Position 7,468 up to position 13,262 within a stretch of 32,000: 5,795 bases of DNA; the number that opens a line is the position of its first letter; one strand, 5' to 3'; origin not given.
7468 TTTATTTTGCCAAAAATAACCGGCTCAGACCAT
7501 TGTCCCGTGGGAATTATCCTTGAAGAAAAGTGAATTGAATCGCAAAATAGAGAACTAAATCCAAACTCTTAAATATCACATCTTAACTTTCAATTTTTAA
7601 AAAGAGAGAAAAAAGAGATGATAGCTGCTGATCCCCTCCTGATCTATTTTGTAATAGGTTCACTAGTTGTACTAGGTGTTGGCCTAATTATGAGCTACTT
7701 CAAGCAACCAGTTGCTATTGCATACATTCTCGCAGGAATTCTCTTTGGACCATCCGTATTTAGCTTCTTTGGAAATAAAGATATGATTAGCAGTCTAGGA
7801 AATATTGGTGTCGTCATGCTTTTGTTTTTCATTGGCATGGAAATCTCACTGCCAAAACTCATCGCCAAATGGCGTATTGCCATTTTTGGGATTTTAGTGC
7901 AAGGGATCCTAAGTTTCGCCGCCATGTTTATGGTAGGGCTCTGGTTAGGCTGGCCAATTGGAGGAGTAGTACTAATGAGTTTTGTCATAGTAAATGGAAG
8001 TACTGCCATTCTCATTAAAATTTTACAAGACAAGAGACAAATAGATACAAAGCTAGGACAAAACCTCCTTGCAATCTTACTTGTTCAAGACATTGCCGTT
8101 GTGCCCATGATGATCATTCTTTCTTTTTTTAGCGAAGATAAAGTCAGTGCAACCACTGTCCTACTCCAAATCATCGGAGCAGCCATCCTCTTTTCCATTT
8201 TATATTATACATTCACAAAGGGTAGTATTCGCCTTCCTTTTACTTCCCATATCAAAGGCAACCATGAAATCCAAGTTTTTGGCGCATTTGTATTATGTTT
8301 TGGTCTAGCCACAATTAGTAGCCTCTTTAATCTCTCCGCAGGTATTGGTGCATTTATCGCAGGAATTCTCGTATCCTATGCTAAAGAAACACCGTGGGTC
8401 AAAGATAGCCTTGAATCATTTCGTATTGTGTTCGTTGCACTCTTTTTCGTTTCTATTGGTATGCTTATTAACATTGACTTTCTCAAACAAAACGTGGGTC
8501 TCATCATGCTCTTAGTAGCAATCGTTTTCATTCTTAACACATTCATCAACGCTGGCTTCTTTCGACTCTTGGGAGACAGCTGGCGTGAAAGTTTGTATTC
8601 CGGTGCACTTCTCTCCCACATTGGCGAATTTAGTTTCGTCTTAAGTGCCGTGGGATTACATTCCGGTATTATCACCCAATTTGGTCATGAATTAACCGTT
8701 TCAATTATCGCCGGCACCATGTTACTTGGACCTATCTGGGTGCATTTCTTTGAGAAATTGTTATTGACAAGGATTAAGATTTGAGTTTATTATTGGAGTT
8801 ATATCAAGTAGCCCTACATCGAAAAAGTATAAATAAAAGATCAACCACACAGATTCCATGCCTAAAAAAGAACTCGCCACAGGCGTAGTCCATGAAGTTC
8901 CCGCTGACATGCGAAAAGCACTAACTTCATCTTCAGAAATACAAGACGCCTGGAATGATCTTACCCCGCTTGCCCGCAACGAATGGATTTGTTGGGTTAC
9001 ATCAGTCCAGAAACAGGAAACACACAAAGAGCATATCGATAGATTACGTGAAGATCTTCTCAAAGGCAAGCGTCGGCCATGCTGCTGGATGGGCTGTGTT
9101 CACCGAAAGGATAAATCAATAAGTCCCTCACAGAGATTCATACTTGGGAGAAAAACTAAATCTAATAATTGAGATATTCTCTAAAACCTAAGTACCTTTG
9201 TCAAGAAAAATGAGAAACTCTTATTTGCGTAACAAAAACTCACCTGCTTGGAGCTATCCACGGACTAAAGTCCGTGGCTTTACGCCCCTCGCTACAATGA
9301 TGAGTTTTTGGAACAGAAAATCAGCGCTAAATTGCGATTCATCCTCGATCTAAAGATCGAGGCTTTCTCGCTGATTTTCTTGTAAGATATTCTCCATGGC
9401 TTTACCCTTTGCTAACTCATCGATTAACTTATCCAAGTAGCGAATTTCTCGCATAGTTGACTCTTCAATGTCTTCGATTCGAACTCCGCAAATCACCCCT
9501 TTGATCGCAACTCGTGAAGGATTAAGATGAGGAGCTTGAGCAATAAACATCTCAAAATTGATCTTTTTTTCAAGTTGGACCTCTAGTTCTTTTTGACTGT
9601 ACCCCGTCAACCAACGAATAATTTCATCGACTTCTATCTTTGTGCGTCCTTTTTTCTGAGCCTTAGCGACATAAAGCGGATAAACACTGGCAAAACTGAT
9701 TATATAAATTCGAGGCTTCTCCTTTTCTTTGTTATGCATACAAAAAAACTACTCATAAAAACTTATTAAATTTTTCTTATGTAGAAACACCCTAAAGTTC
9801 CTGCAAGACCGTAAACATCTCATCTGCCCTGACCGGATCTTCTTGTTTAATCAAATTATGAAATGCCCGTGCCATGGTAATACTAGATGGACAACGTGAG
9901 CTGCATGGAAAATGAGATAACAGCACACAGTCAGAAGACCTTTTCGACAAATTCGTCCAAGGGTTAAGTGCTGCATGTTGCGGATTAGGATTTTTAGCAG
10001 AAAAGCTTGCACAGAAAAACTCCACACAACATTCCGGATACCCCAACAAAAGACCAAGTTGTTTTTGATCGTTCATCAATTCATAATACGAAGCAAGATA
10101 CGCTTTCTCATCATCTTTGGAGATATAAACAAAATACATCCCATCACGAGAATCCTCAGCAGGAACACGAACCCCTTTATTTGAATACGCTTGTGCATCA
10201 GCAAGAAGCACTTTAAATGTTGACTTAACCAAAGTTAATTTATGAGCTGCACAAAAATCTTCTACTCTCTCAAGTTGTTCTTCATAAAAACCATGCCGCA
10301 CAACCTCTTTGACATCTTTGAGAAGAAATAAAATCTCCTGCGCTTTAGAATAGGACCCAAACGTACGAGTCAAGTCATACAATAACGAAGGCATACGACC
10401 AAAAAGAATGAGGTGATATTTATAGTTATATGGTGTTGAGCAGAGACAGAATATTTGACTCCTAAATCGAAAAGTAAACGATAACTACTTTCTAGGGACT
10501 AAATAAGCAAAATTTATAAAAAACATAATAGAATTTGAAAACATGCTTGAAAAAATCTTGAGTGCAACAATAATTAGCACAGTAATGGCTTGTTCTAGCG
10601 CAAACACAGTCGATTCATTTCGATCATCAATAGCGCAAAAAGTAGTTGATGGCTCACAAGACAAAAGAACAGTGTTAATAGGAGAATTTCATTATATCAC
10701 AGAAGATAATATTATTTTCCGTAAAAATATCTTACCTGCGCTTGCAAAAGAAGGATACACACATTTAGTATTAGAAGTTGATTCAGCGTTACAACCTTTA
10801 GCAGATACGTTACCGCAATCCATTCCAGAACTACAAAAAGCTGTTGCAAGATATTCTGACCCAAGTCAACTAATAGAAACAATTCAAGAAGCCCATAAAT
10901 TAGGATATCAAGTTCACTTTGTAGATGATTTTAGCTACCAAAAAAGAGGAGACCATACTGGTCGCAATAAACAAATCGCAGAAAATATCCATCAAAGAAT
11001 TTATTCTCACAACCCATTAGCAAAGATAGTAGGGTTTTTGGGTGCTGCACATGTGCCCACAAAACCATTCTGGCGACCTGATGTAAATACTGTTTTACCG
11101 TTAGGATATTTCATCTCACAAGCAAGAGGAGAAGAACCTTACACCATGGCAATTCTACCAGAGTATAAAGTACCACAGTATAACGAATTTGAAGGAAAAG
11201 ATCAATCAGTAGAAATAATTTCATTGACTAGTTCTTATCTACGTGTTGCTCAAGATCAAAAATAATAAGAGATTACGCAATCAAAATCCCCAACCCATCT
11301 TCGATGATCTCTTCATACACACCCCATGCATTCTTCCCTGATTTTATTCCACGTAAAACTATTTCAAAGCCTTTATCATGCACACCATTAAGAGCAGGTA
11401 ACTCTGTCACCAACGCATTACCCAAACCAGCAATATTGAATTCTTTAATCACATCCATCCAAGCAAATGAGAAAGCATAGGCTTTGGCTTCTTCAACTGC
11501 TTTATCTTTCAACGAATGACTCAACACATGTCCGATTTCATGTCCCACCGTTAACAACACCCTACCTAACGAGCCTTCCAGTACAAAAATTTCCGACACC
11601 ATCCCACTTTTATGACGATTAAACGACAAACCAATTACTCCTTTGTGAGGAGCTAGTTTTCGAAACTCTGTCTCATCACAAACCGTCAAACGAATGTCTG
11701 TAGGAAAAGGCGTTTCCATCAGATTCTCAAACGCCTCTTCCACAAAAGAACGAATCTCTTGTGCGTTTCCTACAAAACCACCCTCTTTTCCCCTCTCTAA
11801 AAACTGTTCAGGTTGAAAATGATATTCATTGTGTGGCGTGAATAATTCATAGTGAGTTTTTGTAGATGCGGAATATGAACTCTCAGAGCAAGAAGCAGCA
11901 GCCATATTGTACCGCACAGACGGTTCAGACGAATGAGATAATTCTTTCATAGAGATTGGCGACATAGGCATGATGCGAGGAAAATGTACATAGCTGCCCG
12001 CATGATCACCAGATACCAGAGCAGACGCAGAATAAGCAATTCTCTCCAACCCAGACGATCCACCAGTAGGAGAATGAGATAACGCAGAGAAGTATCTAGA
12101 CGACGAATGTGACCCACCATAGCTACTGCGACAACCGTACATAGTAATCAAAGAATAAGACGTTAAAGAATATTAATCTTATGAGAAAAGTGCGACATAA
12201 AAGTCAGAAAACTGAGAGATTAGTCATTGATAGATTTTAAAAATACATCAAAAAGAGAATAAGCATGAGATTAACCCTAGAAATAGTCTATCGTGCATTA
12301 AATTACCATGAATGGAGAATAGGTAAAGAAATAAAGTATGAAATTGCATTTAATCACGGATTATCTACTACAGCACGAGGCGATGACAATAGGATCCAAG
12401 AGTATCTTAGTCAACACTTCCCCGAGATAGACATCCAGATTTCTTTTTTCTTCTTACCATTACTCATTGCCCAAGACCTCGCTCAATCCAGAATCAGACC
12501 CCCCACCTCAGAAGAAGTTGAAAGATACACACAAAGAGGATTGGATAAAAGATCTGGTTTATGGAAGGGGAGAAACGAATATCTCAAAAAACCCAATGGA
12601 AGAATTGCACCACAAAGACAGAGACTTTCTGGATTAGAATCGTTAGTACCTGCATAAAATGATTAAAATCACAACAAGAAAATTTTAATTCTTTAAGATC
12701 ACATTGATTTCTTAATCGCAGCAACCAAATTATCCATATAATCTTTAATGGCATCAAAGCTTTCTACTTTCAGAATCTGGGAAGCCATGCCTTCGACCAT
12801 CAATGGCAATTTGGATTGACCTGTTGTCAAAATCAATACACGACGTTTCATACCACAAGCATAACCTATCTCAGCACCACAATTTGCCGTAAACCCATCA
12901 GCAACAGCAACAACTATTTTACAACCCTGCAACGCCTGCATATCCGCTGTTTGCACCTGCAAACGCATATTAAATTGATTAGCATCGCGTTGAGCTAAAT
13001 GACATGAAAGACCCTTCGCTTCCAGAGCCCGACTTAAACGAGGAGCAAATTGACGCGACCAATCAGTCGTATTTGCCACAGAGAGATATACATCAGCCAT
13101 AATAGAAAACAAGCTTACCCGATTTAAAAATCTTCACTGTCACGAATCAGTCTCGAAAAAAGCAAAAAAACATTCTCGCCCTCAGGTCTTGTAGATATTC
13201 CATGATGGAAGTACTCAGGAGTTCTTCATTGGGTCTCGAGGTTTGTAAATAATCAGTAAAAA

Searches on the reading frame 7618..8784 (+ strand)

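Call 10: search_protein_families(library=pfam, proteins=[window:7618-8784:+], max_evalue=0.01)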
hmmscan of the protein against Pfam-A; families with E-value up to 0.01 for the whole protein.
window:7618-8784:+ (388 aa): 1 family
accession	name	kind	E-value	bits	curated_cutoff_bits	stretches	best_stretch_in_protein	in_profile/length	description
PF00999.27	Na_H_Exchanger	-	2.7e-51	175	26.2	1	18-377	4-371/375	Sodium/hydrogen exchanger, transmembrane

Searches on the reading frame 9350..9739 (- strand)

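Call 9: search_protein_families(library=pfam, proteins=[window:9350-9739:-], max_evalue=0.01)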
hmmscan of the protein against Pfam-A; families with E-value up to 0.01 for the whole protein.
window:9350-9739:- (129 aa): 1 family
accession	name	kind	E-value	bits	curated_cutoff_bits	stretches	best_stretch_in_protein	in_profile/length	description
PF09966.14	DUF2200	-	1.1e-49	167.7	22.8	1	10-119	1-110/111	Uncharacterized protein conserved in bacteria (DUF2200)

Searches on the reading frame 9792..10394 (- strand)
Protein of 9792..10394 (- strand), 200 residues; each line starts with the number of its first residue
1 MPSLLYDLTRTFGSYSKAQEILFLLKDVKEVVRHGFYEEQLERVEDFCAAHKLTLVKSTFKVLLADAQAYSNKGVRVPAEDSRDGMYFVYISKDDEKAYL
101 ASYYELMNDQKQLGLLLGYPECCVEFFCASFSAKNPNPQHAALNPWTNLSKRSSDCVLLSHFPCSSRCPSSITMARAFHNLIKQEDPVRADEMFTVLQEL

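Call 9: search_protein_families(library=pfam, proteins=[window:9792-10394:-], max_evalue=0.01)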
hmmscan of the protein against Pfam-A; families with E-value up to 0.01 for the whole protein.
window:9792-10394:- (200 aa): 1 family
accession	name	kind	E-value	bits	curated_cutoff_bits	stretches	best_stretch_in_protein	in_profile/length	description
PF04467.17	DUF483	-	6e-06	26.7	25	1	109-173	34-99/122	Protein of unknown function (DUF483)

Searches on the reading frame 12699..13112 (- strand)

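Call 9: search_protein_families(library=pfam, proteins=[window:12699-13112:-], max_evalue=0.01)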
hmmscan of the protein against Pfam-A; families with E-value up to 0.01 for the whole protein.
window:12699-13112:- (137 aa): 3 families
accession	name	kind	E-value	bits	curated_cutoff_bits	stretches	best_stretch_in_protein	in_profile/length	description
PF05014.21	Nuc_deoxyrib_tr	-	7.6e-09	36.2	28.8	1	15-108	9-104/117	Nucleoside 2-deoxyribosyltransferase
PF15891.11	Nuc_deoxyri_tr2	-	4.2e-05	24.3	30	1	8-97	4-103/105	Nucleoside 2-deoxyribosyltransferase like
PF13676.11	TIR_2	-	0.0032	18.4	28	1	17-98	9-92/122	TIR domain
